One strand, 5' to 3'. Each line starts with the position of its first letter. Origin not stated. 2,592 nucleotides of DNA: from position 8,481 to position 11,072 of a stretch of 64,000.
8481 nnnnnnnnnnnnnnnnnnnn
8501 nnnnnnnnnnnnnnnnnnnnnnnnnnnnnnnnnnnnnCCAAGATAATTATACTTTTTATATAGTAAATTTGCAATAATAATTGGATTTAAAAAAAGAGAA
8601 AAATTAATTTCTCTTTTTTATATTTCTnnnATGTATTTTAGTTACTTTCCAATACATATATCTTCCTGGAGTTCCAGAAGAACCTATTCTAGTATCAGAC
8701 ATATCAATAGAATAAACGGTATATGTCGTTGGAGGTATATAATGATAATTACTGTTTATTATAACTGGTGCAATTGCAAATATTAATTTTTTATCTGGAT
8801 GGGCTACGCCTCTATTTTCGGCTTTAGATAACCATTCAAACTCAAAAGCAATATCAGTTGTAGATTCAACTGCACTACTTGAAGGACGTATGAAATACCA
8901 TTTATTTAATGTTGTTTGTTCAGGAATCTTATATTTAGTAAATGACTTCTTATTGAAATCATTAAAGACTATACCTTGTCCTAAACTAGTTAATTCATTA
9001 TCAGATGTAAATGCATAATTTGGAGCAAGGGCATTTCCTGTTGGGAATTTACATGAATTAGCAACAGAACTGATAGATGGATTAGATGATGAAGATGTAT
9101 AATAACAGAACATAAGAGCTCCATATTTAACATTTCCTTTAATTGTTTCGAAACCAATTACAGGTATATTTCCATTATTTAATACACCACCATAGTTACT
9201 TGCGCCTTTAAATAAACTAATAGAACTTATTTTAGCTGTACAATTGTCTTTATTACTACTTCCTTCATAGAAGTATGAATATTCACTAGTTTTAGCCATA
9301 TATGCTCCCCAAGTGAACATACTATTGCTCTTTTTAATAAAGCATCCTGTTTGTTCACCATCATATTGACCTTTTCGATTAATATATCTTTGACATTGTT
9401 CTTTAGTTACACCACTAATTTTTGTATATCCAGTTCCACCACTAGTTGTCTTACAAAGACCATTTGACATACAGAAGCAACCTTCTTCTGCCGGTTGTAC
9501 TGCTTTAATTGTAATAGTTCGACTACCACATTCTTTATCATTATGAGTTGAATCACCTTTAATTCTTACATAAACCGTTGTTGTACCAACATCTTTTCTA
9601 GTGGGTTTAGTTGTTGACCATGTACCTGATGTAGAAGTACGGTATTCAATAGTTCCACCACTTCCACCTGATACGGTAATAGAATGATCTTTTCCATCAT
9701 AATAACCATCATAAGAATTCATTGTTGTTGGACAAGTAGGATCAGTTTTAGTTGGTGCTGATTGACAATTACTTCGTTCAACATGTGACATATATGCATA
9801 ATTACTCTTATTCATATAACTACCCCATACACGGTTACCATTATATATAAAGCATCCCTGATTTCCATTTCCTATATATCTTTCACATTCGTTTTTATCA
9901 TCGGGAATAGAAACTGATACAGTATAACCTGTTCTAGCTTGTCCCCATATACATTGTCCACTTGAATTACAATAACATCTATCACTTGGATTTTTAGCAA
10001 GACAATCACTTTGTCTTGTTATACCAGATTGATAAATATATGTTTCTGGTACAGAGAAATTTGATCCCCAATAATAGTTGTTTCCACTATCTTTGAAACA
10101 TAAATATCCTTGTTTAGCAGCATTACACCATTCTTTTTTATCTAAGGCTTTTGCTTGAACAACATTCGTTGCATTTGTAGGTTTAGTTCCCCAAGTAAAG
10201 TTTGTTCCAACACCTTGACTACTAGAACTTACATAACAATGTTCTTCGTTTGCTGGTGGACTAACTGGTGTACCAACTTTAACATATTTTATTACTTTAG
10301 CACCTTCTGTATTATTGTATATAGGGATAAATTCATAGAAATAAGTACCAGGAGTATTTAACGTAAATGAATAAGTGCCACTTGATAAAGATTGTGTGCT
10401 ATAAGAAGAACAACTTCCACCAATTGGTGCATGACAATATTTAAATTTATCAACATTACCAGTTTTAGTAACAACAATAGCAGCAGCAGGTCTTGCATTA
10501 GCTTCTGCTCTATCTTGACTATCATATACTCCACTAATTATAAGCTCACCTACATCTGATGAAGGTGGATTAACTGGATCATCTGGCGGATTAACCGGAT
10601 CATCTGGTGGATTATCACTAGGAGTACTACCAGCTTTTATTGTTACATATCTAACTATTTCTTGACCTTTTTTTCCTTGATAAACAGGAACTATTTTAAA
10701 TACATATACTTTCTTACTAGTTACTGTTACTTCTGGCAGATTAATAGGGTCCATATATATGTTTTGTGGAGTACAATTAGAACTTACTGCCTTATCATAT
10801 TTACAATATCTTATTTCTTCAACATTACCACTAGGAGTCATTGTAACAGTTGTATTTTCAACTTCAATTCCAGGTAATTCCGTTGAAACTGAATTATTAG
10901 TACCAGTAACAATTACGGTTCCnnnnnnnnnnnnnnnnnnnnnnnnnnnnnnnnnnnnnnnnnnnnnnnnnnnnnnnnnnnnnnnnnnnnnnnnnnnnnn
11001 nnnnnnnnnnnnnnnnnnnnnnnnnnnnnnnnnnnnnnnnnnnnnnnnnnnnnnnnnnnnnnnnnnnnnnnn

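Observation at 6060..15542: Three tandem paralogs of a giant surface protein carrying an unassigned six-cysteine ~70-aa module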

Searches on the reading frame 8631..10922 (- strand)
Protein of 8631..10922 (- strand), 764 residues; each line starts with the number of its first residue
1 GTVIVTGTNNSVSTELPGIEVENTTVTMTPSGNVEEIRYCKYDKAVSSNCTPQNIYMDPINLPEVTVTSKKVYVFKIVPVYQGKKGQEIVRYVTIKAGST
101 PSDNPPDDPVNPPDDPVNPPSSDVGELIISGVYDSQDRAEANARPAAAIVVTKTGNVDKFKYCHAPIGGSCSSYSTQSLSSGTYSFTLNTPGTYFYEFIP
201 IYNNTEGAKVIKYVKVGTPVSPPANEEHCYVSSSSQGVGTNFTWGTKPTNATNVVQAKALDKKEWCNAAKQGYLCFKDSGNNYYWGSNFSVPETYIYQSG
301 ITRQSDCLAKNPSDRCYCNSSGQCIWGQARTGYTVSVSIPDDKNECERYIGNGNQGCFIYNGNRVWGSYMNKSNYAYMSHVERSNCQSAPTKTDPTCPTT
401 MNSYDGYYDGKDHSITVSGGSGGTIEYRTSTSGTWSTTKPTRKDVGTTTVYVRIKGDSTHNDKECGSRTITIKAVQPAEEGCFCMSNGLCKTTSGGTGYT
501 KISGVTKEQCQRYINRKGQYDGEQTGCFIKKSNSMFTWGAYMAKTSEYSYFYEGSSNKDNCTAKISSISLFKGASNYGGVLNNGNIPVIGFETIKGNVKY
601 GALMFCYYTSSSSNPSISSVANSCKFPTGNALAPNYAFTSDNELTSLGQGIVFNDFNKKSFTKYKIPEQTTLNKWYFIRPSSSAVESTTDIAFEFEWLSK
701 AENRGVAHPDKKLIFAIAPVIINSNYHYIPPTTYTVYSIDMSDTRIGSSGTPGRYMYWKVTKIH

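Call 20: find_homologous_proteins(query=window:8631-10922:-, max_evalue=0.001)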
Query seq(764 aa) (764 aa): 31 proteins with E <= 0.001 among 8000 candidates.
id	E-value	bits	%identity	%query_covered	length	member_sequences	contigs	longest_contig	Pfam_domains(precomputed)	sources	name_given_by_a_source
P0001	0.0e+0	1695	95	100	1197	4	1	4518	PF21461.4,PF22359.3,PF02368.25,PF26918.1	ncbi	-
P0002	1.6e-160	554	65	49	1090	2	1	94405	PF21461.4,PF02368.25,PF26918.1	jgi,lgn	-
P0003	5.0e-105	371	56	12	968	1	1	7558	PF09479.17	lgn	-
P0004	3.5e-97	345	62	11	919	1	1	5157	PF18657.7,PF18676.7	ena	-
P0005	7.0e-81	291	35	49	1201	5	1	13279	PF26182.1,PF21461.4,PF07699.20,PF02368.25,PF26918.1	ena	-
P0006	8.8e-79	284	32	67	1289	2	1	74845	PF26182.1,PF21461.4,PF07699.20,PF02368.25,PF20578.5,PF26918.1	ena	-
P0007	1.0e-61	227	54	11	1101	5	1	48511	PF09479.17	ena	-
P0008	2.8e-60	223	31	62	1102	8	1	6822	PF02368.25,PF26918.1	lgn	-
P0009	7.3e-39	152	60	11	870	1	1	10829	PF09479.17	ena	-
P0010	1.1e-38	151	60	11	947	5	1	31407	PF09479.17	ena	-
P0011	4.8e-32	129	36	21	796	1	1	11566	PF18887.6,PF01183.27,PF00041.28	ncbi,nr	ncbi:MAG: hypothetical protein LUG60_13930 [Erysipelotrichaceae bacterium]|nr:hypothetical protein [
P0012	9.9e-30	122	55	10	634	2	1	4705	PF07668.18,PF27503.1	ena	-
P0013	1.7e-28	118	53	11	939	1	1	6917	PF07668.18,PF27503.1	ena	-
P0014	2.1e-28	117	53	11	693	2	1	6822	PF27503.1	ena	-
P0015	4.5e-27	113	56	10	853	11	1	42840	PF07668.18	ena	-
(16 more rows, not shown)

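Call 27: search_protein_families(library=pfam, proteins=[P0005, P0008, P0001], max_evalue=0.1)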
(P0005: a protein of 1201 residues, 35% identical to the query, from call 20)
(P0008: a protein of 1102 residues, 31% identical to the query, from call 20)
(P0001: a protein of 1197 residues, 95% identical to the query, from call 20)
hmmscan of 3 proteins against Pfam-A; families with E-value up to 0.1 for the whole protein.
P0005 (1201 aa): 5 families
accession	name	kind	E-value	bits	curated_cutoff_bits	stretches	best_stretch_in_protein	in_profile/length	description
PF02368.24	Big_2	-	5.4e-33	113.2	22.8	5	150-225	4-77/79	Bacterial Ig-like domain (group 2)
PF21461.3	HL_N-beta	-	5.1e-09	36.2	27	0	361-400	15-52/57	Hyaluronate lyase, N-terminal beta-sheet domain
PF07699.19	Ephrin_rec_like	-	1.5e-07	31.5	23.1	1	1159-1200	13-48/48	Tyrosine-protein kinase ephrin type A/B receptor-like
PF20578.4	aBig_2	-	0.026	14.7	27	1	77-115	18-54/89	Atrophied bacterial Ig domain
PF07679.22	I-set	-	0.057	13.9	23.7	0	67-146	3-84/90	Immunoglobulin I-set domain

P0008 (1102 aa): 4 families
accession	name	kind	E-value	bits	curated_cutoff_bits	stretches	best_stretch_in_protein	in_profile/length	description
PF02368.24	Big_2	-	4.9e-26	90.9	22.8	4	155-216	14-75/79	Bacterial Ig-like domain (group 2)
PF07699.19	Ephrin_rec_like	-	0.0014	18.9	23.1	1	941-968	1-28/48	Tyrosine-protein kinase ephrin type A/B receptor-like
PF22359.2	Big-like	-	0.0061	17.2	27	0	185-220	11-45/48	Bacterial Ig-like domain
PF21461.3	HL_N-beta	-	0.09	13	27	1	275-303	19-47/57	Hyaluronate lyase, N-terminal beta-sheet domain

P0001 (1197 aa): 5 families
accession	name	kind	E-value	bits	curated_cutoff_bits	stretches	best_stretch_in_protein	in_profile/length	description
PF02368.24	Big_2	-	1.1e-32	112.3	22.8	4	318-384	1-66/79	Bacterial Ig-like domain (group 2)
PF21461.3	HL_N-beta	-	1.5e-10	41.1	27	1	355-394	15-52/57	Hyaluronate lyase, N-terminal beta-sheet domain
PF22359.2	Big-like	-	1.2e-05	25.9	27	1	179-221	5-46/48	Bacterial Ig-like domain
PF25354.1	Ig_NUP210_16th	-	0.0034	17.3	27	0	91-119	31-60/72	NUP210-like, Ig-like domain 16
PF24807.1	WD40_CDC20-Fz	-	0.061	13.1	200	0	52-125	195-264/292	CDC20/Fizzy WD40 domain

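Call 28: list_cluster_members(proteins=[P0001, P0002, P0005, P0008, P0032, P0036, P0035, P0045, P0039, P0059])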
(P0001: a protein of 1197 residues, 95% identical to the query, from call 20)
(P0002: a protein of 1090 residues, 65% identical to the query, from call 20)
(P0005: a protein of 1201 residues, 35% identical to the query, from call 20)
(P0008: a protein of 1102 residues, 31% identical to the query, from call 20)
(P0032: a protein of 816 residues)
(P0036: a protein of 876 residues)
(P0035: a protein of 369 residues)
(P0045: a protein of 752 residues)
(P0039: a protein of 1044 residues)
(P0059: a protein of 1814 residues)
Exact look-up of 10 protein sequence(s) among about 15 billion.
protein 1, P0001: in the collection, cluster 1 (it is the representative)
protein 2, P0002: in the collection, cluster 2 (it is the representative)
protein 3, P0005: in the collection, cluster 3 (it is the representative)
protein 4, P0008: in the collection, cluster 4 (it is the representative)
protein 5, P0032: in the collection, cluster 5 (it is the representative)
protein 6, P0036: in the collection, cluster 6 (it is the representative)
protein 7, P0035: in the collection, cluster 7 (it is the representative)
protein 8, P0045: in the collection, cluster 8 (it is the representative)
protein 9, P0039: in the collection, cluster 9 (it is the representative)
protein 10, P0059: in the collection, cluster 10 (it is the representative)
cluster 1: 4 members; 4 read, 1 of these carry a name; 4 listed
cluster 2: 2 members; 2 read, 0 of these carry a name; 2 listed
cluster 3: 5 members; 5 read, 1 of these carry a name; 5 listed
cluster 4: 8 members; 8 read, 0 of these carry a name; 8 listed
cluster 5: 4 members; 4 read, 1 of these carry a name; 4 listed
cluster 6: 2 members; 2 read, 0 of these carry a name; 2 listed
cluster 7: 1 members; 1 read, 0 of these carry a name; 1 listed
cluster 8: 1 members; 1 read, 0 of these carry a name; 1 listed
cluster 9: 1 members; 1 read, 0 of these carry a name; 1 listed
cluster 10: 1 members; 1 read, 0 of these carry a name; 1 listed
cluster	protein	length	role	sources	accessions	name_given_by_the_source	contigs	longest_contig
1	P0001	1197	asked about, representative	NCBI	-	-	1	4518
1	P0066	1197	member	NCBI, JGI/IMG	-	uncharacterized protein YjdB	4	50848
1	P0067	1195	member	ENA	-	-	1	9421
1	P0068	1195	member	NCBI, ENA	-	-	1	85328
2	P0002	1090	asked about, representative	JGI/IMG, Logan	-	-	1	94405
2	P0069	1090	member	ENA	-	-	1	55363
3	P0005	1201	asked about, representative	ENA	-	-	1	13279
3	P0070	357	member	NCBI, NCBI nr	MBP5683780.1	MAG: hypothetical protein J6X02_00810, partial [Bacilli bacterium] | hypothetical protein [Bacilli bacterium]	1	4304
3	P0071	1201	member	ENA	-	-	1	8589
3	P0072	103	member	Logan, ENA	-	-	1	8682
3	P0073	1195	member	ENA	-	-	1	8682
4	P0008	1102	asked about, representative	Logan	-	-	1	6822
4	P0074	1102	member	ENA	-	-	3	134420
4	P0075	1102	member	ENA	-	-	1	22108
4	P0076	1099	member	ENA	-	-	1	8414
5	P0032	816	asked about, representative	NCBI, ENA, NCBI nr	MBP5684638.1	MAG: Ig-like domain-containing protein [Bacilli bacterium] | Ig-like domain-containing protein [Bacilli bacterium]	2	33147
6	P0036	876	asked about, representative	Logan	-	-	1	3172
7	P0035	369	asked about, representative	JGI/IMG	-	-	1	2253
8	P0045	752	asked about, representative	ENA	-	-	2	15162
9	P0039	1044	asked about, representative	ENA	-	-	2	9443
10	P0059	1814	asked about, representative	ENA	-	-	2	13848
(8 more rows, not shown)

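Call 38: find_encoding_contigs(protein=P0006, flank=10000, max_places=2)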
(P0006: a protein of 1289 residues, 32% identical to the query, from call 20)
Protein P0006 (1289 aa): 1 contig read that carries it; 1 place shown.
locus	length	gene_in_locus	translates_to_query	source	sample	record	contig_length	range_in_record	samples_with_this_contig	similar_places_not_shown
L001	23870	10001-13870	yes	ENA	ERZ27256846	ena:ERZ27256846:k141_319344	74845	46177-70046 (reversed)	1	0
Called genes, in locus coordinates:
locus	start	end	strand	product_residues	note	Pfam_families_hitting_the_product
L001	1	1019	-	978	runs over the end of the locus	PF00912:Transgly, PF00905:Transpeptidase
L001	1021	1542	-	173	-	PF03838:RecU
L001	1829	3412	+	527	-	PF12072:RNase_Y_N, PF00013:KH_1 (weak), PF01966:HD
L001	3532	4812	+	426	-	PF00152:tRNA-synt_2 (faint), PF13393:tRNA-synt_His, PF00587:tRNA-synt_2b (faint), PF03129:HGTP_anticodon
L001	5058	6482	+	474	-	PF00587:tRNA-synt_2b, PF03129:HGTP_anticodon, PF09180:ProRS-C_1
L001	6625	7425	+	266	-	-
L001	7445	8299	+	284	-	-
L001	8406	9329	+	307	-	PF00149:Metallophos, PF12850:Metallophos_2 (faint)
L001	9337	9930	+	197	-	PF00293:NUDIX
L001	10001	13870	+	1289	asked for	PF02368:Big_2, PF20578:aBig_2 (faint), PF26182:Ig_NUP210_5th (faint), PF21461:HL_N-beta (faint), PF26918:Ig_Eae (faint), PF02368:Big_2, PF07699:Ephrin_rec_like (faint)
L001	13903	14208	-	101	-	PF02643:DUF192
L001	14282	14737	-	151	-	PF13413:HTH_25 (faint), PF13443:HTH_26 (faint), PF13560:HTH_31 (faint), PF01381:HTH_3 (weak), PF13744:HTH_37 (faint), PF01381:HTH_3, PF12844:HTH_19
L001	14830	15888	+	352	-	PF01476:LysM (faint)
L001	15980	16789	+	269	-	PF00160:Pro_isomerase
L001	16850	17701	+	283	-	PF02401:LYTB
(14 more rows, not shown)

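Call 39: find_encoding_contigs(protein=P0002, flank=10000, max_places=2)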
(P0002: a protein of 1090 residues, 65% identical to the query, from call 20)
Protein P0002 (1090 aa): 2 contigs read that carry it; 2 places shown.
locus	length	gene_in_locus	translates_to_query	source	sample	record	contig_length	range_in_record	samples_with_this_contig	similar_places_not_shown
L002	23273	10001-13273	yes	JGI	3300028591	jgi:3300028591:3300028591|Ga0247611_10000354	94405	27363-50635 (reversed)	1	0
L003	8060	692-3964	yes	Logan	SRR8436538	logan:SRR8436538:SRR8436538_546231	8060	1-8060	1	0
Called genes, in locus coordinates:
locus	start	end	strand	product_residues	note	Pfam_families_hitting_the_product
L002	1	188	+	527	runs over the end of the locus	PF28550:DUF8436, PF00890:FAD_binding_2 (faint), PF01134:GIDA (faint), PF01266:DAO (faint), PF03486:HI0933_like (faint), PF07992:Pyr_redox_2 (faint), PF21688:FAD-depend_C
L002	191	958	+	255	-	PF00561:Abhydrolase_1, PF12146:Hydrolase_4, PF12697:Abhydrolase_6, PF10230:LIDHydrolase (faint), PF05728:UPF0227 (faint), PF03959:FSH1 (weak), PF12740:PETase (faint), PF12146:Hydrolase_4 (weak), +1 more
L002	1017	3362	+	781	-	PF13240:Zn_Ribbon_1 (weak), PF03415:Peptidase_C11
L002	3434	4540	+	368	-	PF13248:Zn_ribbon_3 (faint)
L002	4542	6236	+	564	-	PF13365:Trypsin_2 (weak)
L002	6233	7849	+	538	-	-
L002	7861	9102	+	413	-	PF13240:Zn_Ribbon_1 (weak)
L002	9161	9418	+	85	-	PF07866:DUF1653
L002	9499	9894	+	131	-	-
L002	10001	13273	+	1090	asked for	PF02368:Big_2 (weak), PF21461:HL_N-beta (faint), PF26918:Ig_Eae (faint), PF02368:Big_2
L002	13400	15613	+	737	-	PF02368:Big_2, PF26182:Ig_NUP210_5th (faint), PF26918:Ig_Eae (faint), PF02368:Big_2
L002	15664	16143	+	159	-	PF08761:dUTPase_2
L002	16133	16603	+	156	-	-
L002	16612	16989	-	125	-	-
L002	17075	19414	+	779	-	PF12705:PDDEXK_1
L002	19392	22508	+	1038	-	PF00270:DEAD (weak), PF00580:UvrD-helicase, PF13245:AAA_19, PF13361:UvrD_C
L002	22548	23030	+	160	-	PF00583:Acetyltransf_1, PF13420:Acetyltransf_4 (weak), PF13673:Acetyltransf_10, PF13508:Acetyltransf_7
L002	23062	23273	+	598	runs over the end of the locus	PF16403:Bact_surface_Ig-like, PF01663:Phosphodiest, PF01676:Metalloenzyme (weak), PF00884:Sulfatase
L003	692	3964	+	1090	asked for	PF02368:Big_2 (weak), PF21461:HL_N-beta (faint), PF26918:Ig_Eae (faint), PF02368:Big_2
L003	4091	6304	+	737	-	PF02368:Big_2, PF26182:Ig_NUP210_5th (faint), PF26918:Ig_Eae (faint), PF02368:Big_2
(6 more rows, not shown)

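Call 78: find_encoding_contigs(protein=P0014, flank=2000, max_places=1)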
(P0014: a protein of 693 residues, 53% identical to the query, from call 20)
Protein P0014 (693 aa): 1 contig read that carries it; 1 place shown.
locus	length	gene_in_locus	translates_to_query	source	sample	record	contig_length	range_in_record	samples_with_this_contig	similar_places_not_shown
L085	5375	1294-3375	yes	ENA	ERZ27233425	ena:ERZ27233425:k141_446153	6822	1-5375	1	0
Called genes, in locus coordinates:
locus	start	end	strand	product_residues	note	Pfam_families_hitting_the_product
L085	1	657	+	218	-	?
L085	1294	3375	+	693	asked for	PF27503:Rv3811_N (faint)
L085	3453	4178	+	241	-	-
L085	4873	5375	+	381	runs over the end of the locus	PF00078:RVT_1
